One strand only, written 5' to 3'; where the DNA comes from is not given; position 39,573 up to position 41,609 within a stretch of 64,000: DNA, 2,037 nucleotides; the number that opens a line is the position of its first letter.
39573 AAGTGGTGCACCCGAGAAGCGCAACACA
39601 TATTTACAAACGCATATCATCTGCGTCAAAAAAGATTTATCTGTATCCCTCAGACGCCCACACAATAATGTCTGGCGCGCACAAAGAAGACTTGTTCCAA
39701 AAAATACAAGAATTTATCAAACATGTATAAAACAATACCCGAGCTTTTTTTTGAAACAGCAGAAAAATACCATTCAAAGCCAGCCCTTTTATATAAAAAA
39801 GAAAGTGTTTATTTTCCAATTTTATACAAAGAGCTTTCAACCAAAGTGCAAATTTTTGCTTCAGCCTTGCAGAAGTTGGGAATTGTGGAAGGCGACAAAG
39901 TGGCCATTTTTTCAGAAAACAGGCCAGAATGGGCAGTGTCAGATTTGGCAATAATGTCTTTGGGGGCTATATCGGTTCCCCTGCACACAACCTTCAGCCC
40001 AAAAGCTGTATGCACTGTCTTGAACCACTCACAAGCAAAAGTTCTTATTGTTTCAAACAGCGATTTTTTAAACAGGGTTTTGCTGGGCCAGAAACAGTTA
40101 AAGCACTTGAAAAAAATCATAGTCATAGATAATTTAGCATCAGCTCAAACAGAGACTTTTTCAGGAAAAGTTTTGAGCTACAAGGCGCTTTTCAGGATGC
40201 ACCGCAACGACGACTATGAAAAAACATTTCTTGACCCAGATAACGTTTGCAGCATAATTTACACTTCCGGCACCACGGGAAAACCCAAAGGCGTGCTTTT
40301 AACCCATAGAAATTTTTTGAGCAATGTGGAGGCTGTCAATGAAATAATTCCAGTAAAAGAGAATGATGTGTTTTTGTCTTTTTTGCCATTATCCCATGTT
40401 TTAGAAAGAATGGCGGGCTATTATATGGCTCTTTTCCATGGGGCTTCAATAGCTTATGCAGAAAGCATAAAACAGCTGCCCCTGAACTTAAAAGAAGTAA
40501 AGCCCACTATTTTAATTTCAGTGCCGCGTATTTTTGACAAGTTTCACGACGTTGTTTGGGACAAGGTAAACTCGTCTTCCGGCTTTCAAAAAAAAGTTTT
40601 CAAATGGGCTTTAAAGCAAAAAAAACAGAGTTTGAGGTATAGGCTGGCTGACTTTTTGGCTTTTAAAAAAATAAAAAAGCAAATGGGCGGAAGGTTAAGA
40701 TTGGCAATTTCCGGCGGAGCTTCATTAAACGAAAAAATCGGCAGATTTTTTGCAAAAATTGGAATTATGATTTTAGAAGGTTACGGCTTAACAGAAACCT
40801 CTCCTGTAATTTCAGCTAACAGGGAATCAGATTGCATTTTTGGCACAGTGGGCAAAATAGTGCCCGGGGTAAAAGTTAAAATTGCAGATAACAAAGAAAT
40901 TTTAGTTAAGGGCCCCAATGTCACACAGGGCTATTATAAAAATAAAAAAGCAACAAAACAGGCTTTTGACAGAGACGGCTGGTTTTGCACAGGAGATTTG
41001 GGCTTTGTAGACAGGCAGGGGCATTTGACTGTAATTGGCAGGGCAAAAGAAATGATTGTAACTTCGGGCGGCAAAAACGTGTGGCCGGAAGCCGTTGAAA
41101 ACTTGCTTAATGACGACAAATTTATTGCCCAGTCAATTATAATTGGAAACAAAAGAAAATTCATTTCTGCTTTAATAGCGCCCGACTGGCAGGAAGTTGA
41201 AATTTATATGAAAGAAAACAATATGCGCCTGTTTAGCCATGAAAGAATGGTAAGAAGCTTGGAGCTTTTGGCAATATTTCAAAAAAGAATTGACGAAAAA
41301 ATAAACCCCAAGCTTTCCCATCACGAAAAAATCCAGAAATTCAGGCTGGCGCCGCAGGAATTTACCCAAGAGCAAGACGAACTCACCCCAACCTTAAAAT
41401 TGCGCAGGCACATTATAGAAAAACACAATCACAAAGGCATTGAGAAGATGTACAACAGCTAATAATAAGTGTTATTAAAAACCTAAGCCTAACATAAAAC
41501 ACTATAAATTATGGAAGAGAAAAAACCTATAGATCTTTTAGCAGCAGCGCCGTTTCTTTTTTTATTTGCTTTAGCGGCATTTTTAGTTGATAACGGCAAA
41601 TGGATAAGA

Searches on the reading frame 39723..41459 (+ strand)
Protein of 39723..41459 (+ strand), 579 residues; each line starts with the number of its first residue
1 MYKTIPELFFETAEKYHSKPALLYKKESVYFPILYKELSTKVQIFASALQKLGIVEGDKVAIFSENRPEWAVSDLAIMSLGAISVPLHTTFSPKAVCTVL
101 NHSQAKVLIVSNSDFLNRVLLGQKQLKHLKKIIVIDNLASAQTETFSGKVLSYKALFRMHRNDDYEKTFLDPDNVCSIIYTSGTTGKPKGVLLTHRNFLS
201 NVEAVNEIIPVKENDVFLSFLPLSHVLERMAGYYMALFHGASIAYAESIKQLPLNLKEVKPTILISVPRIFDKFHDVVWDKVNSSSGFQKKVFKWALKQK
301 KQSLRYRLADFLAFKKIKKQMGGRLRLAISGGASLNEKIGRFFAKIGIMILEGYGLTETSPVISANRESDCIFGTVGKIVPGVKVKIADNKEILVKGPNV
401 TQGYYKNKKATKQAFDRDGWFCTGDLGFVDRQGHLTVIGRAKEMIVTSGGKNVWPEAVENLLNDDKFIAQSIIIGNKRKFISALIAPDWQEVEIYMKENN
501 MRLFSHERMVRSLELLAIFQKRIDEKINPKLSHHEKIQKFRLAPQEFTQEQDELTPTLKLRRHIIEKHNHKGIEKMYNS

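Call 73: search_protein_families(library=pfam, proteins=[window:39723-41459:+], max_evalue=0.1)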
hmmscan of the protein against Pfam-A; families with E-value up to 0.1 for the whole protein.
window:39723-41459:+ (579 aa): 2 families
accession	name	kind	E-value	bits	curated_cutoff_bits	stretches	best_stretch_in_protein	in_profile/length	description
PF00501.34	AMP-binding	-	2.2e-86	290.5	29.9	1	9-405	1-384/384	AMP-binding enzyme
PF23562.2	AMP-binding_C_3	-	2.3e-08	34.9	20.8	1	443-578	2-121/124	AMP-binding enzyme C-terminal domain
